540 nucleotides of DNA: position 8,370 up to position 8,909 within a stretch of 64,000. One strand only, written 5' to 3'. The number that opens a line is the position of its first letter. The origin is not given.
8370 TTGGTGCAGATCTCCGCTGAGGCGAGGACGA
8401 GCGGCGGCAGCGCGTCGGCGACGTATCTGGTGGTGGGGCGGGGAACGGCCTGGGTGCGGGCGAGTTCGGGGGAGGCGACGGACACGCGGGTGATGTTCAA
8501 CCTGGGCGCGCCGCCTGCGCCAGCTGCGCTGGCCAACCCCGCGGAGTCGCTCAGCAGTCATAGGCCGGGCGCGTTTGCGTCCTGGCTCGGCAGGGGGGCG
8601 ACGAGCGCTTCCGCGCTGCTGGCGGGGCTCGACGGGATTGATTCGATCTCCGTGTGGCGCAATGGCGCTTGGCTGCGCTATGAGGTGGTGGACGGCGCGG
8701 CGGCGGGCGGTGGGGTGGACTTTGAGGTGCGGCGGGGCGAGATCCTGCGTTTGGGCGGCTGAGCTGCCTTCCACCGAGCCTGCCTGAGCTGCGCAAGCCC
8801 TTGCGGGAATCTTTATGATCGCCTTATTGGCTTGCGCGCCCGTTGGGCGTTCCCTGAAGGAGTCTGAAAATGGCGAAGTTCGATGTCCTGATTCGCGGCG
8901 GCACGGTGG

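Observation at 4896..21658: Three ~1150-1260 aa paralogous surface proteins sharing an unrecognised C-terminal module; segmental duplication with D-aminoacylase genes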

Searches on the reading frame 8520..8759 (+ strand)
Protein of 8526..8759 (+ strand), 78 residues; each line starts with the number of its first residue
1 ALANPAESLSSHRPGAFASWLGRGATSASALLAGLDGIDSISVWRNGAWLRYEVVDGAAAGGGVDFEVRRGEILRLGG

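Call 20: search_protein_families(library=pfam, alignment_id=A1, max_evalue=10)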
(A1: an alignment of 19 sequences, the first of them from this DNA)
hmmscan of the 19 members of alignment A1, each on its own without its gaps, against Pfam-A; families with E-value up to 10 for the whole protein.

A. member 1, seq(78 aa): 0 families

B. families by the number of members that match (of 19 scanned): 6 families
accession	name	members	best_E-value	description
PF02080.26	TrkA_C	1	0.018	TrkA-C domain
PF13238.12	AAA_18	1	0.031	AAA domain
PF18390.7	GlgX_C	1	0.046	Glycogen debranching enzyme C-terminal domain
PF24410.1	wHTH-HSP90_Na-assoc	1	0.074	wHTH-Hsp90_Na associated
PF24341.1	OB_DEPS-1_6th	1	0.16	P-granule-associated protein DEPS-1, sixth OB-fold domain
PF12563.13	Hemolysin_N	1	0.17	Hemolytic toxin N terminal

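Call 28: search_protein_representatives(alignment_id=A1)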
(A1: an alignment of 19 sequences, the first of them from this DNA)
Query: 19 sequences, 78 profile positions. Proteins with E-value up to 0.001 (for the whole library): 427; up to 1e-10: 307; up to 1e-30: 0. The best 150 are listed.
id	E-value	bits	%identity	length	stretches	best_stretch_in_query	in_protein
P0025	9.5e-30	118.3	-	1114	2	2-77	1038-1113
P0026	1.3e-28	114.7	-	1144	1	3-77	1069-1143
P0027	2.5e-28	113.7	-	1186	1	2-78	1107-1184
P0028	4.5e-28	113.0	-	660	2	3-77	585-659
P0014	4.0e-27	109.9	-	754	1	2-78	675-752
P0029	7.7e-27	109.0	-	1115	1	2-78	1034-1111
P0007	3.8e-26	106.8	-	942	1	2-77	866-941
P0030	7.1e-26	105.9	-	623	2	2-78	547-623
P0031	1.3e-25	105.1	-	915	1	2-78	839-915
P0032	2.2e-25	104.3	-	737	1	2-78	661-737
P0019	2.2e-25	104.3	-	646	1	3-78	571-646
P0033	2.4e-25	104.2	-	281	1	2-78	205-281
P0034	2.4e-25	104.2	-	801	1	2-78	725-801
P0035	3.1e-25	103.9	-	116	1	2-78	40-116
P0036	3.1e-25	103.9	-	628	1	2-78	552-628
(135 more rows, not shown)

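Call 41: predict_structure(alignment_id=A4)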
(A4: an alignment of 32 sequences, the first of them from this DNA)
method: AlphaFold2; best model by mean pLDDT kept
length: 80 residues; sequences in the alignment: 32
mean_pLDDT: 88.0   pTM: 0.76
mean pLDDT of the five models: 88.0, 87.9, 86.0, 85.7, 83.6
residues with pLDDT >= 90: 55; 70-90: 18; 50-70: 5; < 50: 2
segments of 3 or more residues with pLDDT < 50: none
pLDDT, mean of each block of 10 residues (from residue 1): 74 94 92 92 93 87 79 93
secondary structure, 60 per line:
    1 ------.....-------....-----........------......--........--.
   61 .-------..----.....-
elements in order: H7-10 E19-22 H30-35 E42-47 E50-57 E75-79

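Call 54: fold_search(model_id=the predicted structure, library=viral)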
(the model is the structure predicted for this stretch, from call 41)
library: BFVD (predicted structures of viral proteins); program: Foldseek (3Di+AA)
matches with E <= 10: 493; with E <= 0.001: 0
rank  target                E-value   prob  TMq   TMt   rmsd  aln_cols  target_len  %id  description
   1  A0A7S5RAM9            3.4e-01  0.35  0.27  0.05   5.7        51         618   16  (no name in the UniProt tables at hand)
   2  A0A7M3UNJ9            3.4e-01  0.25  0.37  0.04   5.8        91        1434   12  Uncharacterized protein [Pyramimonas orientalis virus 01B]
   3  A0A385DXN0            4.3e-01  0.30  0.32  0.14   6.5        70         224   14  HNH endonuclease [Streptomyces phage Comrade]
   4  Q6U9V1                5.2e-01  0.14  0.25  0.05   6.7        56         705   11  RIIA protector from prophage-induced early lysis [Aeromonas phage 44RR2.8t]
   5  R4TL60                5.8e-01  0.38  0.34  0.52   5.1        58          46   19  Uncharacterized protein [Halogranum tailed virus 1]
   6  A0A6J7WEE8            6.6e-01  0.08  0.24  0.14   9.7        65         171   20  Uncharacterized protein [uncultured Caudovirales phage]
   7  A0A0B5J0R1            7.0e-01  0.08  0.26  0.07  12.9        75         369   13  Uncharacterized protein [Pandoravirus inopinatum]
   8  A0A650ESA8            7.4e-01  0.14  0.25  0.17   7.3        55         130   13  Capsid and scaffold protein [Lactococcus phage 5171F]
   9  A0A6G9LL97            7.4e-01  0.13  0.28  0.32   9.1        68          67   19  (no name in the UniProt tables at hand)
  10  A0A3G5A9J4            8.9e-01  0.15  0.34  0.16   7.7        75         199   13  Uncharacterized protein [Hyperionvirus sp.]
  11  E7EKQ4                9.4e-01  0.20  0.35  0.10   8.3        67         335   16  Tail fiber [Edwardsiella phage eiAU]
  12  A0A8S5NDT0            9.4e-01  0.14  0.28  0.14   7.0        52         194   15  Uncharacterized protein [Siphoviridae sp. cthSp75]
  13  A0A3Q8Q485            9.4e-01  0.12  0.25  0.11   9.2        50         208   20  (no name in the UniProt tables at hand)
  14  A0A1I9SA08            9.4e-01  0.10  0.27  0.28   9.0        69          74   10  Uncharacterized protein [Rhodococcus phage Weasels2]
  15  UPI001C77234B         1.0e+00  0.12  0.28  0.32   8.3        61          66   13  (no name look-up for this kind of identifier)
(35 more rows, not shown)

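Call 59: search_protein_families(library=pfam, alignment_id=A6, max_evalue=0.001)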
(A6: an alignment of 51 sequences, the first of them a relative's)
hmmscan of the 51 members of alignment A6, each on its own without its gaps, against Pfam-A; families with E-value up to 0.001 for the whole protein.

A. member 1, P0025 (1114 aa): 1 family
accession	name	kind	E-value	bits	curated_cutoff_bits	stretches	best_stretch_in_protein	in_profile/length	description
PF14312.12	FG-GAP_2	-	3.7e-14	53.1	23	2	162-195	16-49/49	FG-GAP repeat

B. families by the number of members that match (of 51 scanned): 14 families
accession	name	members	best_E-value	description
PF02369.22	Big_1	8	5e-06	Bacterial Ig-like domain (group 1)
PF14312.12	FG-GAP_2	7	2.9e-21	FG-GAP repeat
PF00041.27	fn3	5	8.2e-72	Fibronectin type III domain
PF07495.19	Y_Y_Y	4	1.4e-17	Y_Y_Y domain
PF01835.25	MG2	4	5.4e-06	MG2 domain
PF25059.1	FN3_DSCAM-DSCAML_C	2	4.2e-19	DSCAM/DSCAML C-terminal Fn3-like domain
PF22352.2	K319L-like_PKD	2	4.1e-10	K319L-like, PKD domain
PF24421.1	Ig_J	2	6e-09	Tip attachment protein J, Ig-like domain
PF16656.11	Pur_ac_phosph_N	2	1.6e-08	Purple acid Phosphatase, N-terminal domain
PF19078.6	Big_12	1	1.4e-11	Bacterial Ig-like domain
PF16323.11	DUF4959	1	1.2e-10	Domain of unknown function (DUF4959)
PF18565.7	Glyco_hydro2_C5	1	6.4e-07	Glycoside hydrolase family 2 C-terminal domain 5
PF22433.2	MtxA_IG-like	1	2.7e-05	Magnetotaxis protein MtxA, Immunoglobulin-like domain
PF05887.16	Trypan_PARP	1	0.00069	Procyclic acidic repetitive protein (PARP)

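Call 74: search_solved_structures(query=A4, max_evalue=10)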
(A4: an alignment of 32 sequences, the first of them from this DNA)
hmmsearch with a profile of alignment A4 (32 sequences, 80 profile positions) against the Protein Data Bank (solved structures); distinct sequences matched with E-value up to 10: 1.
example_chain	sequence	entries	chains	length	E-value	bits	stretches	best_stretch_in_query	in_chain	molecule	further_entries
6fwx_A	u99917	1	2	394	0.17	15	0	57-76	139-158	Titin,Titin,Titin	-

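Call 75: search_protein_families(library=ncbifam, proteins=[window:8526-8759:+], max_evalue=0.01)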
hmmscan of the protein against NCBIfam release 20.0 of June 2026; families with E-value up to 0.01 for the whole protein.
window:8526-8759:+ (78 aa): 0 families

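Call 89: find_homologous_proteins(query=A4, max_evalue=0.001)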
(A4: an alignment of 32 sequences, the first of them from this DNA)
Query A4 (32 sequences) (80 aa, profile of the alignment): 22 proteins with E <= 0.001 among 1718 candidates.
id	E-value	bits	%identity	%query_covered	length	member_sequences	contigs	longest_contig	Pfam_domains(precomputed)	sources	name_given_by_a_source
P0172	1.2e-26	110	40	94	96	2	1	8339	-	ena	-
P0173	1.7e-26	110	40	94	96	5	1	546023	-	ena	-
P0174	1.7e-26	110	40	96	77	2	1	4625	-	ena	-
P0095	7.3e-26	108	39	94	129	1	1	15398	-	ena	-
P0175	1.4e-25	107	35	75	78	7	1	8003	-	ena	-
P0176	3.6e-25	105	35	75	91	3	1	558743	-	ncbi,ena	-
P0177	5.3e-25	105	33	78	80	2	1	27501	-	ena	-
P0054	6.4e-25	105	34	78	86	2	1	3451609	-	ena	-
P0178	7.6e-25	104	37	75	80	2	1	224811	-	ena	-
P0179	8.5e-25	104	35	75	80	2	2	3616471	-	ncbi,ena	-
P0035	1.8e-24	103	35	75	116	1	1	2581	-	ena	-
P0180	2.1e-24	103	41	85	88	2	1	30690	-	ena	-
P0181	2.2e-24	103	35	75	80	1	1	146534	-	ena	-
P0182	9.6e-24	101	35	75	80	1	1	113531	-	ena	-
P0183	1.2e-23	100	35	75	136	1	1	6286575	-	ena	-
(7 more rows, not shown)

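Call 90: find_encoding_contigs(protein=P0179, flank=5000, max_places=2)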
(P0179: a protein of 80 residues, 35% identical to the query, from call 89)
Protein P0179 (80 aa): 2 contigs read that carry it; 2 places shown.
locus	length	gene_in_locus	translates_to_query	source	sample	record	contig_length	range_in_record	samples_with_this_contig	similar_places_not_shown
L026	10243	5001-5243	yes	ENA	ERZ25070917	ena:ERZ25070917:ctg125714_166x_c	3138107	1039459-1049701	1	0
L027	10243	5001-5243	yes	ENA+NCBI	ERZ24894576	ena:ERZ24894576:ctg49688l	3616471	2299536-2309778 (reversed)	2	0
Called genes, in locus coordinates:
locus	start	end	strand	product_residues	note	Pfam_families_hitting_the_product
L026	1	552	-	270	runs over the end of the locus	PF00378:ECH_1, PF16113:ECH_2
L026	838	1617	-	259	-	PF00106:adh_short, PF03435:Sacchrp_dh_NADP (weak), PF08659:KR (weak), PF13561:adh_short_C2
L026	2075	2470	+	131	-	-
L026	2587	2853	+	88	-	-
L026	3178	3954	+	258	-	-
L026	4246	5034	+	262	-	-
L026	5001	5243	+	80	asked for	-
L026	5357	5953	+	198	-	-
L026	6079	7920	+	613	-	-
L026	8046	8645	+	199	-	-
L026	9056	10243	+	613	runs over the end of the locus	-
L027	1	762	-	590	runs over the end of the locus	PF01979:Amidohydro_1 (faint), PF07969:Amidohydro_3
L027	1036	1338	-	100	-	-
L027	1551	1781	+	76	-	-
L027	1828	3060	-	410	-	PF02746:MR_MLE_N, PF13378:MR_MLE_C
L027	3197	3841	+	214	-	-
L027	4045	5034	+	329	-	-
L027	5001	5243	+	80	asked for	-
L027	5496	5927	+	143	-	-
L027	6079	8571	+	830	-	PF02515:CoA_transf_3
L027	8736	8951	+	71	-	-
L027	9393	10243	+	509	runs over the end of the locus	PF00496:SBP_bac_5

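Call 91: find_encoding_contigs(protein=P0173, flank=5000, max_places=2)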
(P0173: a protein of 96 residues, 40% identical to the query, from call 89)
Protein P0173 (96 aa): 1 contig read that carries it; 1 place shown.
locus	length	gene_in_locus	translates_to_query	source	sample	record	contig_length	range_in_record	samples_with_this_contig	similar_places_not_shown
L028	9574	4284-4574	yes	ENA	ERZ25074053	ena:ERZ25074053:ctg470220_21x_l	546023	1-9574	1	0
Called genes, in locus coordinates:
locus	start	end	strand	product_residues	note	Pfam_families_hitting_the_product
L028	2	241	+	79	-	?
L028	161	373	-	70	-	-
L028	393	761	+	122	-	-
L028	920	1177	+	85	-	-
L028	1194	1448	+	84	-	-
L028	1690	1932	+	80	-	-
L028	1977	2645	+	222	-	-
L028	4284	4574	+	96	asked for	-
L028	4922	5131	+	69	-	PF01165:Ribosomal_S21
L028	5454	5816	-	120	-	PF04480:DUF559, PF18741:MTES_1575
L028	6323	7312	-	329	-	PF00781:DAGK_cat, PF19279:YegS_C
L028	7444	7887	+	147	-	PF00903:Glyoxalase, PF13468:Glyoxalase_3, PF13669:Glyoxalase_4, PF18029:Glyoxalase_6 (faint)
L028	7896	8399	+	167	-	-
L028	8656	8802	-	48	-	-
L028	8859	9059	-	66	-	-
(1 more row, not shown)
